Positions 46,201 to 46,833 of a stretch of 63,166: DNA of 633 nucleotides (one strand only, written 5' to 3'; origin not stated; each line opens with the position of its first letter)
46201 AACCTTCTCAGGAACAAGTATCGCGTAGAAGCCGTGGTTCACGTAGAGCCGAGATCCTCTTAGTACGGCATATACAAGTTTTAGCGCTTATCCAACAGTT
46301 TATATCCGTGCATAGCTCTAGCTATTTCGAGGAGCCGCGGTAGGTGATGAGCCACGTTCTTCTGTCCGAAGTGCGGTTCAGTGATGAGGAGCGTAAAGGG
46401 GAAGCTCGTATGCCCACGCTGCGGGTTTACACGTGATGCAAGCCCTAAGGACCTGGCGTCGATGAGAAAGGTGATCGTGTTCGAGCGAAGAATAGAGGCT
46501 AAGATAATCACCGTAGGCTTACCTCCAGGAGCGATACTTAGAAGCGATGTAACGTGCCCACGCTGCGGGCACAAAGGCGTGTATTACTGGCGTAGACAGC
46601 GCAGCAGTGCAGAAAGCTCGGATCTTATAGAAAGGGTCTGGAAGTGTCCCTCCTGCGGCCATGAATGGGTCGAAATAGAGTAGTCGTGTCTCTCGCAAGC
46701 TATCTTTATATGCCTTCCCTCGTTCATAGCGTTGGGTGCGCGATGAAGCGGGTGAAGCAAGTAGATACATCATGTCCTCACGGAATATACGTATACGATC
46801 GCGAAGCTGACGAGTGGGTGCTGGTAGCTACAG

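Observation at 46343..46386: TFS paralogue: first CxxC of the N-terminal zinc ribbon lies upstream of the called start; GGTGA-N6-ACG again marks the expected Met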

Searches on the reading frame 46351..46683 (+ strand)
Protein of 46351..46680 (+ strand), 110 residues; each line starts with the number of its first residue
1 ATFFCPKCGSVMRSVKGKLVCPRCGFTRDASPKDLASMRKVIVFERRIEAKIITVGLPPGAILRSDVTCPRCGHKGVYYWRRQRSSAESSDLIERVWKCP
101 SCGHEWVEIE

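Call 9: find_encoding_contigs(protein=window:46381-46683:+, flank=3000, max_places=10)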
Protein window:46381-46683:+ (100 aa): no gene with exactly this product is on record in the collection.

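Call 11: find_homologous_proteins(query=window:46351-46680:+, max_evalue=0.001)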
Query seq(110 aa) (110 aa): 25 proteins with E <= 0.001 among 39 candidates.
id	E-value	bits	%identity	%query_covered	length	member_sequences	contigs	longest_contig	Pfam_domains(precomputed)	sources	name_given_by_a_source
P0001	5.3e-62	225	100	90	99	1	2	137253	PF14369.12,PF12760.13,PF07282.19,PF13248.12,PF01096.24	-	-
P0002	4.0e-44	167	72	90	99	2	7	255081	PF25208.2,PF12760.13,PF24460.2,PF07282.19,PF13248.12,PF01096.24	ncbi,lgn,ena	-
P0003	6.2e-33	131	54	98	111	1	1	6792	PF01096.24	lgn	-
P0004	1.7e-31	127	50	96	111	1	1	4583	PF13240.12,PF08792.17,PF07282.19,PF13248.12,PF01096.24,PF08271.18,PF02150.22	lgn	-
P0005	1.9e-31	126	50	99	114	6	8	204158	PF13240.12,PF12760.13,PF12773.14,PF23455.2,PF07282.19,PF13248.12,PF01096.24,PF08271.18,PF02150.22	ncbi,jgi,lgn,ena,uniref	ncbi:MAG: transcription factor S [Ignisphaera sp.]|uniref:Transcription factor S n=1 Tax=Ignisphaera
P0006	2.1e-31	126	52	98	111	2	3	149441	PF18439.8,PF13240.12,PF12760.13,PF12773.14,PF13248.12,PF01096.24,PF08271.18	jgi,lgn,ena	-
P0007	2.6e-31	126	57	85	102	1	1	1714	PF08274.18,PF12760.13,PF26408.2,PF07282.19,PF01096.24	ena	-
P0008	5.2e-31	125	54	98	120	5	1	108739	PF13240.12,PF12760.13,PF12773.14,PF24292.2,PF26408.2,PF07282.19,PF13248.12,PF01096.24,PF08271.18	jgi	jgi:transcription factor S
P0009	5.1e-30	122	57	83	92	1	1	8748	PF07282.19,PF01096.24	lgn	-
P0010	5.5e-30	122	53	98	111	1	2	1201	PF13240.12,PF12760.13,PF07282.19,PF13248.12,PF01096.24,PF08271.18,PF02150.22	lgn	-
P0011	9.0e-30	121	51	97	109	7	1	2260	PF13240.12,PF19134.7,PF12760.13,PF26408.2,PF07282.19,PF01096.24,PF02150.22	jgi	-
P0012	4.9e-29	119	48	100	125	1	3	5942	PF13240.12,PF19134.7,PF12760.13,PF12773.14,PF03604.19,PF13248.12,PF01096.24,PF02150.22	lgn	-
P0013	6.9e-29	118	47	97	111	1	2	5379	PF12760.13,PF01096.24,PF02150.22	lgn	-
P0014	3.9e-27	113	64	66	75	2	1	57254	PF01096.24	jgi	-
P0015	4.8e-27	112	50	97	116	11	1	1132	PF19134.7,PF12760.13,PF09723.16,PF01096.24,PF02150.22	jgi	-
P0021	2.5e-24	103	43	99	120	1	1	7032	PF13240.12,PF24042.2,PF12760.13,PF12773.14,PF07282.19,PF13248.12,PF01096.24,PF02150.22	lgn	-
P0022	7.2e-24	102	49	90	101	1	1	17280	PF12760.13,PF01096.24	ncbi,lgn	-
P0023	6.3e-19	86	42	84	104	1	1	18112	PF12760.13,PF01096.24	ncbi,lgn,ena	-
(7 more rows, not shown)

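Call 13: find_encoding_contigs(protein=P0002, flank=3000, max_places=8)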
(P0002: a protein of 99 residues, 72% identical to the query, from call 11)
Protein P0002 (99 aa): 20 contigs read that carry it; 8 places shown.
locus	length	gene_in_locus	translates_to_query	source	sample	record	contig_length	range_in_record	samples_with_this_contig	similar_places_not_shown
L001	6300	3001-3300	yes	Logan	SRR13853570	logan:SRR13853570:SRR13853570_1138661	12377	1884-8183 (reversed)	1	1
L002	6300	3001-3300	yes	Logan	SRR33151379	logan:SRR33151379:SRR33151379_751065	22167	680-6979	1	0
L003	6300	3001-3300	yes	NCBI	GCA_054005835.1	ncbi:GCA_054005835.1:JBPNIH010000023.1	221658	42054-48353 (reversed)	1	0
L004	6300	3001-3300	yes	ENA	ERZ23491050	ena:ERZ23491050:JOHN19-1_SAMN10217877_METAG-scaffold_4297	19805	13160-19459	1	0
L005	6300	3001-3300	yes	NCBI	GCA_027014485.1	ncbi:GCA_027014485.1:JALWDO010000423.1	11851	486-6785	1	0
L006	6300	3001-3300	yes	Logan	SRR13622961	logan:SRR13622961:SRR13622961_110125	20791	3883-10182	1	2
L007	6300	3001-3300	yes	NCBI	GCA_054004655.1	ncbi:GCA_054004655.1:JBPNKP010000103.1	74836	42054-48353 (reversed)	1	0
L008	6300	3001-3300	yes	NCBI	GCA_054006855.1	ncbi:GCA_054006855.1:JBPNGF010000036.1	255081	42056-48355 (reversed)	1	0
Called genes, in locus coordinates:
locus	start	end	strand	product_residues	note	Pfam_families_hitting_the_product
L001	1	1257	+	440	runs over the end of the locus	PF02310:B12-binding, PF04055:Radical_SAM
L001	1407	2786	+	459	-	PF03951:Gln-synt_N, PF00120:Gln-synt_C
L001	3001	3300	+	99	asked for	PF07282:Cas12f1-like_TNB (faint), PF25208:DUF7838 (faint), PF12760:Zn_ribbon_IS1595 (faint), PF13248:Zn_ribbon_3 (faint), PF24460:DUF7575 (faint), PF01096:Zn_ribbon_TFIIS (weak)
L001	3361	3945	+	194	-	-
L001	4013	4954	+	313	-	PF00294:PfkB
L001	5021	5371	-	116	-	-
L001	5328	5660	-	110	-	PF13656:RNA_pol_L_2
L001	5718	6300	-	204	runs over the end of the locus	PF09840:DUF2067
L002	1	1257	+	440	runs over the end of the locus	PF02310:B12-binding, PF04055:Radical_SAM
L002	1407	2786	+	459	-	PF03951:Gln-synt_N, PF00120:Gln-synt_C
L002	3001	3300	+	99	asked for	PF07282:Cas12f1-like_TNB (faint), PF25208:DUF7838 (faint), PF12760:Zn_ribbon_IS1595 (faint), PF13248:Zn_ribbon_3 (faint), PF24460:DUF7575 (faint), PF01096:Zn_ribbon_TFIIS (weak)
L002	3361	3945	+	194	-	-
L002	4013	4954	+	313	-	PF00294:PfkB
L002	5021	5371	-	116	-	-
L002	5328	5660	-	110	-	PF13656:RNA_pol_L_2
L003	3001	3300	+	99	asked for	PF07282:Cas12f1-like_TNB (faint), PF25208:DUF7838 (faint), PF12760:Zn_ribbon_IS1595 (faint), PF13248:Zn_ribbon_3 (faint), PF24460:DUF7575 (faint), PF01096:Zn_ribbon_TFIIS (weak)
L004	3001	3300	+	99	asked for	PF07282:Cas12f1-like_TNB (faint), PF25208:DUF7838 (faint), PF12760:Zn_ribbon_IS1595 (faint), PF13248:Zn_ribbon_3 (faint), PF24460:DUF7575 (faint), PF01096:Zn_ribbon_TFIIS (weak)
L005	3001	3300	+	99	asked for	PF07282:Cas12f1-like_TNB (faint), PF25208:DUF7838 (faint), PF12760:Zn_ribbon_IS1595 (faint), PF13248:Zn_ribbon_3 (faint), PF24460:DUF7575 (faint), PF01096:Zn_ribbon_TFIIS (weak)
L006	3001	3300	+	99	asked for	PF07282:Cas12f1-like_TNB (faint), PF25208:DUF7838 (faint), PF12760:Zn_ribbon_IS1595 (faint), PF13248:Zn_ribbon_3 (faint), PF24460:DUF7575 (faint), PF01096:Zn_ribbon_TFIIS (weak)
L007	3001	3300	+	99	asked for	PF07282:Cas12f1-like_TNB (faint), PF25208:DUF7838 (faint), PF12760:Zn_ribbon_IS1595 (faint), PF13248:Zn_ribbon_3 (faint), PF24460:DUF7575 (faint), PF01096:Zn_ribbon_TFIIS (weak)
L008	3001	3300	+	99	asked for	PF07282:Cas12f1-like_TNB (faint), PF25208:DUF7838 (faint), PF12760:Zn_ribbon_IS1595 (faint), PF13248:Zn_ribbon_3 (faint), PF24460:DUF7575 (faint), PF01096:Zn_ribbon_TFIIS (weak)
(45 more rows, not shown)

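Call 14: find_encoding_contigs(protein=P0001, flank=3000, max_places=4)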
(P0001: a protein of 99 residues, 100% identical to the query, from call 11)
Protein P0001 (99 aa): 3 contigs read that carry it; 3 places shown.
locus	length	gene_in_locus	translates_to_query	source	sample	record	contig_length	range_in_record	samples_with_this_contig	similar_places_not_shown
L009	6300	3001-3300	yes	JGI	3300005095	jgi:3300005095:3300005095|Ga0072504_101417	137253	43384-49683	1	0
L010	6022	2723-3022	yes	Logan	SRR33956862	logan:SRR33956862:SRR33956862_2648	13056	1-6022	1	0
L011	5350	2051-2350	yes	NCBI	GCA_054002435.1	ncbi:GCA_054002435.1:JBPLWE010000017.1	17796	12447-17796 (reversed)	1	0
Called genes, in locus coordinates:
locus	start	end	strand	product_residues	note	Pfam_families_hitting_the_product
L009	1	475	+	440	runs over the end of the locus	PF02310:B12-binding, PF04055:Radical_SAM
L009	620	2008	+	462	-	PF03951:Gln-synt_N, PF00120:Gln-synt_C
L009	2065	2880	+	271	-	PF01545:Cation_efflux, PF16916:ZT_dimer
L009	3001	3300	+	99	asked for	PF14369:Zn_ribbon_19 (faint), PF12760:Zn_ribbon_IS1595 (faint), PF13248:Zn_ribbon_3 (faint), PF07282:Cas12f1-like_TNB (weak), PF01096:Zn_ribbon_TFIIS (weak)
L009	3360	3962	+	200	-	-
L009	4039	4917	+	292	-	PF00294:PfkB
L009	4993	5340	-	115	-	-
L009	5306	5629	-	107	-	PF13656:RNA_pol_L_2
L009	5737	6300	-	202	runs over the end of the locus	PF09840:DUF2067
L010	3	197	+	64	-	?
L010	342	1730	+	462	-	PF03951:Gln-synt_N, PF00120:Gln-synt_C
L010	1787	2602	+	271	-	PF01545:Cation_efflux, PF16916:ZT_dimer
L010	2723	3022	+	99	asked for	PF14369:Zn_ribbon_19 (faint), PF12760:Zn_ribbon_IS1595 (faint), PF13248:Zn_ribbon_3 (faint), PF07282:Cas12f1-like_TNB (weak), PF01096:Zn_ribbon_TFIIS (weak)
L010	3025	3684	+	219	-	-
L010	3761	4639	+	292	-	PF00294:PfkB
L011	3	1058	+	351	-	?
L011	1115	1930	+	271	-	PF01545:Cation_efflux, PF16916:ZT_dimer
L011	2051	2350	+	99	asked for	PF14369:Zn_ribbon_19 (faint), PF12760:Zn_ribbon_IS1595 (faint), PF13248:Zn_ribbon_3 (faint), PF07282:Cas12f1-like_TNB (weak), PF01096:Zn_ribbon_TFIIS (weak)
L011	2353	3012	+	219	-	-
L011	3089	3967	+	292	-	PF00294:PfkB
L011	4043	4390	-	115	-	-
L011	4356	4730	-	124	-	PF13656:RNA_pol_L_2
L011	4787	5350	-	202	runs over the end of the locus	PF09840:DUF2067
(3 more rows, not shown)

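Call 17: find_encoding_contigs(protein=P0007, flank=1500, max_places=4)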
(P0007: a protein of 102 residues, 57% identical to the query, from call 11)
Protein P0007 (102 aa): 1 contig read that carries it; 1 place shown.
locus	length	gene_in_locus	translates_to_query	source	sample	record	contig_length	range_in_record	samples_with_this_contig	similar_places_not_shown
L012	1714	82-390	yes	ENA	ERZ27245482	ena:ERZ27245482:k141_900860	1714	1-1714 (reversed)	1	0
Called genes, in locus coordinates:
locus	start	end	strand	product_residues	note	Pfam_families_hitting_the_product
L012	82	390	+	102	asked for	PF07282:Cas12f1-like_TNB (faint), PF08274:Zn_Ribbon_YjdM (faint), PF12760:Zn_ribbon_IS1595 (faint), PF26408:DUF8106 (faint), PF01096:Zn_ribbon_TFIIS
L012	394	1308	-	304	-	PF01408:GFO_IDH_MocA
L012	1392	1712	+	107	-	?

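Call 18: find_encoding_contigs(protein=P0022, flank=1500, max_places=4)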
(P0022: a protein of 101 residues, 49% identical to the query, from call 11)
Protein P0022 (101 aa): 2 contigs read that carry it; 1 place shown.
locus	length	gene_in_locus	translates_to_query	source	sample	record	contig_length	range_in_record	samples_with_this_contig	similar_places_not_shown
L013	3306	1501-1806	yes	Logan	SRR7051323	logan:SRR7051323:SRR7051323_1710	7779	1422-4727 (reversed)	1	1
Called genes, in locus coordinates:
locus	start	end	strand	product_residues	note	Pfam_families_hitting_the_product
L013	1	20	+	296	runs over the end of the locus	PF01875:Memo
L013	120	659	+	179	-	PF00293:NUDIX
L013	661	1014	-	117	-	PF01998:DUF131 (weak)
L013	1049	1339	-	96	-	PF01998:DUF131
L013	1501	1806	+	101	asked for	PF12760:Zn_ribbon_IS1595 (faint), PF01096:Zn_ribbon_TFIIS (weak)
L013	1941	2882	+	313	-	PF00149:Metallophos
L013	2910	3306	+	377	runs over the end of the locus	PF01979:Amidohydro_1 (weak)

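Call 19: find_encoding_contigs(protein=P0023, flank=1500, max_places=4)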
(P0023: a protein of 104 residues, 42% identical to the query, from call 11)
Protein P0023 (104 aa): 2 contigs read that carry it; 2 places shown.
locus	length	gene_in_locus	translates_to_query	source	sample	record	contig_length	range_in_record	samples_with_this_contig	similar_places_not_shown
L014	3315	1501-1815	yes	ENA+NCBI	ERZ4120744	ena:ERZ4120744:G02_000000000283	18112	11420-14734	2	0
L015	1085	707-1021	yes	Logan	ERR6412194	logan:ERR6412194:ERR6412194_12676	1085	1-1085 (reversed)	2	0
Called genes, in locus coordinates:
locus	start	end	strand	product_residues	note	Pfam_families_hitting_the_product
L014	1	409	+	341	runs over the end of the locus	PF04252:SFM1-like (weak)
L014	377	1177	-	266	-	PF03193:RsgA_GTPase, PF01926:MMR_HSR1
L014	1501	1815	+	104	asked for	PF12760:Zn_ribbon_IS1595 (faint), PF01096:Zn_ribbon_TFIIS (weak)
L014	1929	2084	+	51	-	-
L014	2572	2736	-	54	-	-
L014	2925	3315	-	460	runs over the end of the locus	-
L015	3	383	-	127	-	?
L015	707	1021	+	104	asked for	PF12760:Zn_ribbon_IS1595 (faint), PF01096:Zn_ribbon_TFIIS (weak)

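Call 23: find_related_loci(query=A2, collection=genome_contigs, flank=3000)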
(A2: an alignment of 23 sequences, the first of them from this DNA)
Query A2 (110 aa) in genome_contigs; peptide patterns used: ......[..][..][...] (x = any residue, [..] = any of these).
15 stretches matched a pattern; 10 encode a relative of the query (tblastn E <= 1e-3); 10 distinct loci.
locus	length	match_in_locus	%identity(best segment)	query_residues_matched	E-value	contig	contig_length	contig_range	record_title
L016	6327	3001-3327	84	2-110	1e-64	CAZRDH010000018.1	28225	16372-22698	MAG TPA_asm: uncultured Desulfurococcaceae archaeon isolate binchicken_co219_361 genome assembly, contig: k141_464360, w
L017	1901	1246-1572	73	2-110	2e-56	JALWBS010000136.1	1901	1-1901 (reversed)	MAG: Desulfurococcales archaeon isolate T10_metabat2_scaf2bin.158 T10_NODE_71490_length_1901_cov_23.368658, whole genome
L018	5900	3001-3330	58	2-110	1e-42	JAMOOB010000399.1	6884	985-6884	MAG: Desulfurococcales archaeon isolate 4559-240_maxbin2_scaf2bin.008 4559-240_scaffold_6415_c1, whole genome shotgun se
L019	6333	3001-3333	50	1-109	5e-37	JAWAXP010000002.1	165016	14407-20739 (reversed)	MAG: Ignisphaera sp. isolate ZZQ_201803_bins_118 ZZQ_201803_bins_118_scaffold_2, whole genome shotgun sequence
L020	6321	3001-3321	53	4-110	1e-34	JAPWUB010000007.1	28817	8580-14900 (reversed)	MAG: Desulfurococcales archaeon isolate RSNS17 scaffold_90_c3, whole genome shotgun sequence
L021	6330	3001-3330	46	3-110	1e-32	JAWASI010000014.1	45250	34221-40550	MAG: Ignisphaera sp. isolate ZMQR_201705_bins_30 ZMQR_201705_bins_30_scaffold_14, whole genome shotgun sequence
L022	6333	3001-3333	50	4-110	2e-32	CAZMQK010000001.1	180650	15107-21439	MAG TPA_asm: uncultured Ignisphaera sp. isolate SRP104967_co1_37 genome assembly, contig: NODE_5_length_180650_cov_29.78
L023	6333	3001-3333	48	4-110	4e-31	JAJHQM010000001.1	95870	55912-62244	MAG: Ignisphaera sp. isolate Bin S33 scaffold_25_c2, whole genome shotgun sequence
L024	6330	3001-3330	43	3-110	3e-31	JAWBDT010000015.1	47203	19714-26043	MAG: Ignisphaera sp. isolate GMQP_201803_bins_8 GMQP_201803_bins_8_scaffold_15, whole genome shotgun sequence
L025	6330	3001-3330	43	3-107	3e-28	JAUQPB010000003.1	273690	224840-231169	MAG: Thermoproteota archaeon isolate DRTY-1.bins.6.201808 NODE_21_length_273690_cov_126.498953, whole genome shotgun seq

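Call 37: find_related_loci(query=A2, collection=metagenome_contigs, flank=1500)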
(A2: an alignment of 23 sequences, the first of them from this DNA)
Query A2 (110 aa) in metagenome_contigs; peptide patterns used: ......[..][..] (x = any residue, [..] = any of these).
48 stretches matched a pattern; 15 encode a relative of the query (tblastn E <= 1e-3); 15 distinct loci.
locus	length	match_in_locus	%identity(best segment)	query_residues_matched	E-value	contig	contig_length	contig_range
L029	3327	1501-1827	84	2-110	1e-64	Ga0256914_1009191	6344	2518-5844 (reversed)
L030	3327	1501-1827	61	2-110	3e-48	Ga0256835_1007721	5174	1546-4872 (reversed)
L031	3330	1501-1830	58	2-110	1e-42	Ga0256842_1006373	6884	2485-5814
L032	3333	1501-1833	50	1-109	4e-37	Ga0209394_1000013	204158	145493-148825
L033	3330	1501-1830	54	3-110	1e-36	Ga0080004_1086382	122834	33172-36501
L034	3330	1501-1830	52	3-110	4e-36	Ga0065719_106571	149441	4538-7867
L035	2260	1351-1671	51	4-110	5e-34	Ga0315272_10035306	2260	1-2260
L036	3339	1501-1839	49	3-110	4e-34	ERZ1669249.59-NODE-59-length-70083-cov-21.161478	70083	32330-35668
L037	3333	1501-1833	50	4-110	2e-32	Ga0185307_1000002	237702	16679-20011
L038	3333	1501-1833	49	4-110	2e-32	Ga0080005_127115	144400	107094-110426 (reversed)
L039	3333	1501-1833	48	4-110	4e-31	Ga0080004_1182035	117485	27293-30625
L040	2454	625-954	43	3-110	2e-31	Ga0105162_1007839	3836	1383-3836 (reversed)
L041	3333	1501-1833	48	4-110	4e-31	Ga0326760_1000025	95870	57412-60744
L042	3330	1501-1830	42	3-110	9e-31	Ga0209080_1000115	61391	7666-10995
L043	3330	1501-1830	42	3-110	9e-31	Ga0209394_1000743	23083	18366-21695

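Call 50: find_encoding_contigs(protein=P0021, flank=1500, max_places=2)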
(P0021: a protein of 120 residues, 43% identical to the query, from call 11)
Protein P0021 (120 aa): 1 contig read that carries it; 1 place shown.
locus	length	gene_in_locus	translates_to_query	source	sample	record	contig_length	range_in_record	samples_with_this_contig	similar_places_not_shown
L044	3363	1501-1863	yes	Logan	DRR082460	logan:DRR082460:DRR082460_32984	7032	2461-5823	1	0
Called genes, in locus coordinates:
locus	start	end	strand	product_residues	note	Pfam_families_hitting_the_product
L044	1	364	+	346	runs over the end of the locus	PF04252:SFM1-like (weak)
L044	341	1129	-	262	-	PF00350:Dynamin_N (faint), PF02421:FeoB_N (faint), PF03193:RsgA_GTPase, PF01926:MMR_HSR1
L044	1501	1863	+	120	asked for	PF12773:DZR (faint), PF02150:Zn_ribbon_RPB9 (faint), PF07282:Cas12f1-like_TNB (faint), PF13240:Zn_Ribbon_1 (faint), PF13248:Zn_ribbon_3 (faint), PF24042:DUF7351 (weak), PF12760:Zn_ribbon_IS1595 (weak), PF01096:Zn_ribbon_TFIIS (weak)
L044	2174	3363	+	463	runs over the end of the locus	-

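Call 51: find_encoding_contigs(protein=P0014, flank=5000, max_places=2)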
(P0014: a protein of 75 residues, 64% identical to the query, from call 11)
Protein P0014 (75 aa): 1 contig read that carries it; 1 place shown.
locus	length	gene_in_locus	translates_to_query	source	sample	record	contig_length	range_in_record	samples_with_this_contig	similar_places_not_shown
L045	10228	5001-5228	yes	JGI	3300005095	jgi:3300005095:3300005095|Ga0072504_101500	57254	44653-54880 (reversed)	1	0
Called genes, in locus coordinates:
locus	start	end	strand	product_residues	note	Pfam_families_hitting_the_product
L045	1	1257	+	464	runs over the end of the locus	PF01523:PmbA_TldD_1st, PF19290:PmbA_TldD_2nd, PF19289:PmbA_TldD_3rd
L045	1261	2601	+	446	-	PF19289:PmbA_TldD_3rd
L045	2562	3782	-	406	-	PF07690:MFS_1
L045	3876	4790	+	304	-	PF00291:PALP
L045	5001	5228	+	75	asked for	PF01096:Zn_ribbon_TFIIS (weak)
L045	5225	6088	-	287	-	-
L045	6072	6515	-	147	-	PF01886:DUF61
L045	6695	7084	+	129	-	-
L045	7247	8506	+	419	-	-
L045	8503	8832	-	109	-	-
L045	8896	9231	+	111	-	-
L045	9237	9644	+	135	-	-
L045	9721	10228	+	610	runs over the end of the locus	PF02730:AFOR_N, PF01314:AFOR_C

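Call 55: search_protein_families(library=ncbifam, proteins=[window:46351-46680:+], max_evalue=0.01)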
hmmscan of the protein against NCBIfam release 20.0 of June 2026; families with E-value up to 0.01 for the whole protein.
seq(110 aa): 19 families
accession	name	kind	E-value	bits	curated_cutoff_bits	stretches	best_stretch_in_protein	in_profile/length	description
TIGR01384.1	TFS_arch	equivalog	6.6e-20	71.7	64.75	1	4-109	2-100/101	transcription factor S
NF047723.1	TransFacS4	equivalog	4.5e-08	33.5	120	1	4-78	3-73/90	transcription factor S4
NF045720.1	rubredox_RCKP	subfamily_domain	4.8e-06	26.1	45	0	96-105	3-12/34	RCKP-type rubredoxin-like domain-containing protein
NF033497.1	rubre_like_arch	subfamily_domain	1.1e-05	25.1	32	1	5-25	3-23/34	rubrerythrin-like domain-containing protein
NF001669.0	PRK00432.1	equivalog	1.8e-05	24.6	54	1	4-27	28-52/58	30S ribosomal protein S27ae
NF011482.0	PRK14892.1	equivalog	5e-05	23.2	109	0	2-31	21-55/101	putative transcription elongation factor Elf1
NF047912.1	ECs_2282_CxxC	subfamily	7.9e-05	22.5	37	0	1-11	1-11/60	ECs_2282 family putative zinc-binding protein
NF040570.1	guided_TnpB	subfamily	0.0002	20.8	100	1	68-105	348-375/389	RNA-guided endonuclease TnpB family protein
NF011481.0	PRK14890.1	equivalog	0.00034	20.6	61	0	2-27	27-59/61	putative Zn-ribbon RNA-binding protein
TIGR02605.1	CxxC_CxxC_SSSS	subfamily_domain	0.00035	20.6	31.3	0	3-25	6-33/52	FmdB family zinc ribbon protein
NF003214.0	PRK04179.1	equivalog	0.00036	20.3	71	0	5-40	20-54/62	50S ribosomal protein L37e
NF034126.3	PRK09521.1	equivalog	0.0013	18.6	90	1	4-27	146-169/180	exosome complex RNA-binding protein Csl4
NF041914.1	HVO_2523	equivalog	0.002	18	60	1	5-31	3-29/33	HVO_2523 family zinc finger protein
NF038384.1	zinc_YnfU_fam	subfamily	0.0034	16.9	36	0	4-25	18-45/52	YnfU family zinc-binding protein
TIGR00686.1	phnA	hypoth_equivalog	0.004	17.3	80.2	0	5-30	5-31/109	zinc ribbon domain-containing protein YjdM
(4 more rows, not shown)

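Call 56: search_protein_families(library=pfam, proteins=[window:46351-46680:+], max_evalue=0.01)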
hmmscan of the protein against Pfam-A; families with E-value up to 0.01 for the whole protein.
seq(110 aa): 30 families (the best 25 are shown)
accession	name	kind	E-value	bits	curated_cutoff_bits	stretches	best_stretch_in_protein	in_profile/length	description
PF07282.18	Cas12f1-like_TNB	-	3.3e-09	37.2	26.3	1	67-105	29-49/60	Cas12f1-like, TNB domain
PF01096.23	Zn_ribbon_TFIIS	-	1.1e-08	35.1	21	1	68-106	2-38/39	Transcription factor S-II (TFIIS)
PF13248.11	Zn_ribbon_3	-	6e-06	26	27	0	65-75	15-25/26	zinc-ribbon domain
PF12760.12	Zn_ribbon_IS1595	-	1e-05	25.9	25.4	1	67-104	19-45/46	Transposase zinc-ribbon domain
PF08271.17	Zn_Ribbon_TF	-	2.6e-05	24.1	29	1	3-25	1-26/43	TFIIB zinc-binding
PF09723.15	Zn_ribbon_8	-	3.7e-05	24.1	34.4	0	3-25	6-33/41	Zinc ribbon domain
PF24460.1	DUF7575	-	4e-05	23.3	28.5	0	96-105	3-12/28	Domain of unknown function (DUF7575)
PF13240.11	Zn_Ribbon_1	-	5.8e-05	23.2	25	0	4-10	15-21/23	zinc-ribbon domain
PF13453.11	Zn_ribbon_TFIIB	-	6.7e-05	22.6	22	0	98-109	1-12/41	Transcription factor zinc-finger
PF07191.17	Zn_ribbon_6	-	9.1e-05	22.8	25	0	5-25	3-23/67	Double zinc ribbon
PF23455.1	DUF7129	-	0.00011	22.2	30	0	3-25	12-34/45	Domain of unknown function (DUF7129)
PF08274.17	Zn_Ribbon_YjdM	-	0.00012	22.5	30.8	0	96-106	19-29/30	PhnA Zinc-Ribbon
PF08792.16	A2L_zn_ribbon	-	0.00013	21.9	22.9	0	16-27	19-30/33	A2L zinc ribbon domain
PF18439.7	zf_UBZ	-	0.00022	21.3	25.6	0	2-12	2-12/32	Ubiquitin-Binding Zinc Finger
PF23165.1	zf-C2H2_FBX41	-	0.00023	21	24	0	3-11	3-11/30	F-box only protein 41 C2H2 zinc finger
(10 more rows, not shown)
